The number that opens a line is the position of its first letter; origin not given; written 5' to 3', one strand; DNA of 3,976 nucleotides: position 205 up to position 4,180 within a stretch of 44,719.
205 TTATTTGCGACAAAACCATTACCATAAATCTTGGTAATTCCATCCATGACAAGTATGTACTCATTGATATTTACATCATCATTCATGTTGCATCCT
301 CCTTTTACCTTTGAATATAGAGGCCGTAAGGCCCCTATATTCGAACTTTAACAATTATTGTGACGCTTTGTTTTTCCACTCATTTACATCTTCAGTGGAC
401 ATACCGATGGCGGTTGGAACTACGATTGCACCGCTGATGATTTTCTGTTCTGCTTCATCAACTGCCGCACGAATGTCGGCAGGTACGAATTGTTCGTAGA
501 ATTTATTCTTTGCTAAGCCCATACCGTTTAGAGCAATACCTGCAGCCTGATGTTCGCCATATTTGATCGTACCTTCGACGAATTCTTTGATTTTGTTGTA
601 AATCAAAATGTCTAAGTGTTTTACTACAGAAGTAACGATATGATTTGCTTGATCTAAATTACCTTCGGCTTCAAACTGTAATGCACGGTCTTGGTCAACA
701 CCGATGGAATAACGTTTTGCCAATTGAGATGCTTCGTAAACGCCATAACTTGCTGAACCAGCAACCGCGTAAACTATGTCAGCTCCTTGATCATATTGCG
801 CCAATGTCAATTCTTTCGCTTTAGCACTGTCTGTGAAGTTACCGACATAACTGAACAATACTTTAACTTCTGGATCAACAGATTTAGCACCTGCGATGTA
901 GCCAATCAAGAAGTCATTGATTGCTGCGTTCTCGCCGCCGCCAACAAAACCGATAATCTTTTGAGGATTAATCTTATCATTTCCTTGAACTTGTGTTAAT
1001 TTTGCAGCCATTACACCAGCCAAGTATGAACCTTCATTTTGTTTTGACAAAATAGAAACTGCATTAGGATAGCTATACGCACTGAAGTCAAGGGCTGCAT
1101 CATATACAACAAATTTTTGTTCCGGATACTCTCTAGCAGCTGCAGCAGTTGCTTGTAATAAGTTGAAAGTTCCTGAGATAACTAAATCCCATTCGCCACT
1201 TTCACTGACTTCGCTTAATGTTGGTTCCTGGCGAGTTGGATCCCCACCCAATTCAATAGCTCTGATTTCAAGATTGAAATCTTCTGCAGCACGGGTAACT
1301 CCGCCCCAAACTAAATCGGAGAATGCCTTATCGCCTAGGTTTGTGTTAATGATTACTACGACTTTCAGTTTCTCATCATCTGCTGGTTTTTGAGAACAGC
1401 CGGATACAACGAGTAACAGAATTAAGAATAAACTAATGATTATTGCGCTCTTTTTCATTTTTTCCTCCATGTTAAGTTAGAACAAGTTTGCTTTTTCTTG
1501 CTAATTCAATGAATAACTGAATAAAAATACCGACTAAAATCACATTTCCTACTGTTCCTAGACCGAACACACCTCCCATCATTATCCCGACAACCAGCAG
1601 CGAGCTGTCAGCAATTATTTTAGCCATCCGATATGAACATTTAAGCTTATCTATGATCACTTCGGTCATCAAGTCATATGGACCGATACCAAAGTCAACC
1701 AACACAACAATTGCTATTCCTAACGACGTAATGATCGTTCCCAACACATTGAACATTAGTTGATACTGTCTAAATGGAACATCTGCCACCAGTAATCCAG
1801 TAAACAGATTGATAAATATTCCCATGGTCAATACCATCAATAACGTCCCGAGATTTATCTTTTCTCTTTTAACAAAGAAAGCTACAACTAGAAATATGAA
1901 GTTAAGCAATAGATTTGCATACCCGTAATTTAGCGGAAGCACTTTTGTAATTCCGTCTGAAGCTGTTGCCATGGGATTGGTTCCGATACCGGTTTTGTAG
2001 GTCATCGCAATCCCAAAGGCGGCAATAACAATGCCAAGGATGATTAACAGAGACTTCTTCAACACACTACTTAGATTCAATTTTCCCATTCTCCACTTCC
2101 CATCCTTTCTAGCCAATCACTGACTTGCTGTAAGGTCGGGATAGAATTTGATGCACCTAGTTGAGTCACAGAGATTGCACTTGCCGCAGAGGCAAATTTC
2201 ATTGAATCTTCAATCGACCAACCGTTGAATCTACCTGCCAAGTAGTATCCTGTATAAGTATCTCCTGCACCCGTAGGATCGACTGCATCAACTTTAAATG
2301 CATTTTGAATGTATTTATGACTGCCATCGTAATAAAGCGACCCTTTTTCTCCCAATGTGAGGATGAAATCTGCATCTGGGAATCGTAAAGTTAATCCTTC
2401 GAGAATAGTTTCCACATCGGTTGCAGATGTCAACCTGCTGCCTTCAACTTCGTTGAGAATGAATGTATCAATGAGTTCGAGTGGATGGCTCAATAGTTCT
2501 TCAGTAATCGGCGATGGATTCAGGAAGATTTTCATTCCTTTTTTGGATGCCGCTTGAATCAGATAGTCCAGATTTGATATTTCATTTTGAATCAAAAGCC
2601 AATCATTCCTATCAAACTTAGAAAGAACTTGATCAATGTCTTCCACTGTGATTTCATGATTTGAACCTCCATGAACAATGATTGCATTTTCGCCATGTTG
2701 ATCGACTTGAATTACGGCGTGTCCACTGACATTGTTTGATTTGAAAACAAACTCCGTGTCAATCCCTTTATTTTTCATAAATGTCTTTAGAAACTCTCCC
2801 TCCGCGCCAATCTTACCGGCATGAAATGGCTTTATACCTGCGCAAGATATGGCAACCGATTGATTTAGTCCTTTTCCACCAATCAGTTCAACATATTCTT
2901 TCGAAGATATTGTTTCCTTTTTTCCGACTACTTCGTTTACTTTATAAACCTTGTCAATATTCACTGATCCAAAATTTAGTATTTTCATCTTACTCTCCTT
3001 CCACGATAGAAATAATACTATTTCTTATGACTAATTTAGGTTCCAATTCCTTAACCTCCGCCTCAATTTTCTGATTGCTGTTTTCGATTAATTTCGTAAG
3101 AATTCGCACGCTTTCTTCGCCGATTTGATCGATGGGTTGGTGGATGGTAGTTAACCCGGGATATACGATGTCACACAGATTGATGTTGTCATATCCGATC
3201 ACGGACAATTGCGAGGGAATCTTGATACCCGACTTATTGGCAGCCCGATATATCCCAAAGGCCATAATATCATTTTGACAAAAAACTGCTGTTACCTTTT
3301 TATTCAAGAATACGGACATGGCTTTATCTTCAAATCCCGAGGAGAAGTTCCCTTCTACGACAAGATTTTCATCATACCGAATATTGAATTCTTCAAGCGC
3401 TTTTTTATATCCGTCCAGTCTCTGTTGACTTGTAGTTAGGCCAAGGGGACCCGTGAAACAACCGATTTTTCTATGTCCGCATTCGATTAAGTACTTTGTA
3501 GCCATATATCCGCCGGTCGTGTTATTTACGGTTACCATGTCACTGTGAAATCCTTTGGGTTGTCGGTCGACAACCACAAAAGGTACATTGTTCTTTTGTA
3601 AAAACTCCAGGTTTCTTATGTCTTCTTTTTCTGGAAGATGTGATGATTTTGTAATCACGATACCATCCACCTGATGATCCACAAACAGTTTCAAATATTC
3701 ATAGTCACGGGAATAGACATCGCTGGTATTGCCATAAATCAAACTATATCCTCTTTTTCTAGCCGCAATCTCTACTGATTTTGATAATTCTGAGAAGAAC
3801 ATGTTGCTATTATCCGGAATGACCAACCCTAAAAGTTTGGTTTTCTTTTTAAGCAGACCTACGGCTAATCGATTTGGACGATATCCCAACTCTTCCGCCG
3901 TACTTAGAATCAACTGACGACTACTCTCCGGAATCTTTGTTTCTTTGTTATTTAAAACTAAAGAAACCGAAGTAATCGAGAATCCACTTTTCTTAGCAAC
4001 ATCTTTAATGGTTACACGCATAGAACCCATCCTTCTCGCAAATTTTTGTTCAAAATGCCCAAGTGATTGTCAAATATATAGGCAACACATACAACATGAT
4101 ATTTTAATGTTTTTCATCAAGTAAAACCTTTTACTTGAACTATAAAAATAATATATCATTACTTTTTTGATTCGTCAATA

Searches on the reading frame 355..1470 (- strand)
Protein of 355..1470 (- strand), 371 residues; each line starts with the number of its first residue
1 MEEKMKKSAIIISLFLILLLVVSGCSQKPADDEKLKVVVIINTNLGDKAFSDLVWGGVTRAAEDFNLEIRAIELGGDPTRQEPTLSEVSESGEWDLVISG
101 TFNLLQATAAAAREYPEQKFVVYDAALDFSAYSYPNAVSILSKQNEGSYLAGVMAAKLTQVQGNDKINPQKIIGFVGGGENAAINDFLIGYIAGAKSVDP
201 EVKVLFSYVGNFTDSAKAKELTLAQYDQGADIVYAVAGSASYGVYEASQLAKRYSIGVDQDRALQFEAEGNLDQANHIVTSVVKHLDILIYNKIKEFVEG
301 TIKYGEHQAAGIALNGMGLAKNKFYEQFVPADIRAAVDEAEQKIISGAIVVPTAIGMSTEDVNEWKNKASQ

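Call 93: search_protein_families(library=pfam, proteins=[window:355-1470:-], max_evalue=0.0001)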
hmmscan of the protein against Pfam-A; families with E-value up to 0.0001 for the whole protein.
window:355-1470:- (371 aa): 1 family
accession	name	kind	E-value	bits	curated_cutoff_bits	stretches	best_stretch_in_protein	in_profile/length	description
PF02608.20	Bmp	-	2.7e-46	158.4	24.1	1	35-352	2-298/301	ABC transporter substrate-binding protein PnrA-like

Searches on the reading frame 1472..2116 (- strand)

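Call 93: search_protein_families(library=pfam, proteins=[window:1472-2116:-], max_evalue=0.0001)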
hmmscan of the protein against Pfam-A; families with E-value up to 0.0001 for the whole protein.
window:1472-2116:- (214 aa): 1 family
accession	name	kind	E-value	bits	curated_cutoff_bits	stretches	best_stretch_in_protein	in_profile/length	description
PF02588.21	YitT_membrane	-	4.2e-07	30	24.3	1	23-212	3-190/205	Uncharacterised 5xTM membrane BCR, YitT family COG1284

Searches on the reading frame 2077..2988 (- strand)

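Call 93: search_protein_families(library=pfam, proteins=[window:2077-2988:-], max_evalue=0.0001)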
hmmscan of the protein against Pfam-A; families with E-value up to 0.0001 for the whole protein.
window:2077-2988:- (303 aa): 1 family
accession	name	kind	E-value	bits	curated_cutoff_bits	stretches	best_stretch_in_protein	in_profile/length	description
PF00294.29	PfkB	-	1.1e-45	156.7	25.8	1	3-285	4-301/302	pfkB family carbohydrate kinase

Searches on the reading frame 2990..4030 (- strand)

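Call 93: search_protein_families(library=pfam, proteins=[window:2990-4030:-], max_evalue=0.0001)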
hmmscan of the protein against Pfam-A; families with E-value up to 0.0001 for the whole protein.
window:2990-4030:- (346 aa): 4 families
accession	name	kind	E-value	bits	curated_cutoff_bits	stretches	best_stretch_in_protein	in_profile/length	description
PF13377.12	Peripla_BP_3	-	4e-33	115.3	26.5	1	179-338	2-166/167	Periplasmic binding protein-like domain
PF00532.27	Peripla_BP_1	-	4e-26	92.6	22.2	1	66-319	3-265/281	Periplasmic binding proteins and sugar binding domain of LacI family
PF13407.12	Peripla_BP_4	-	5.1e-23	82.4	35.1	1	68-315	2-254/258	Periplasmic binding protein domain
PF00356.27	LacI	-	2.5e-11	43.6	27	1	7-53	1-46/46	Bacterial regulatory proteins, lacI family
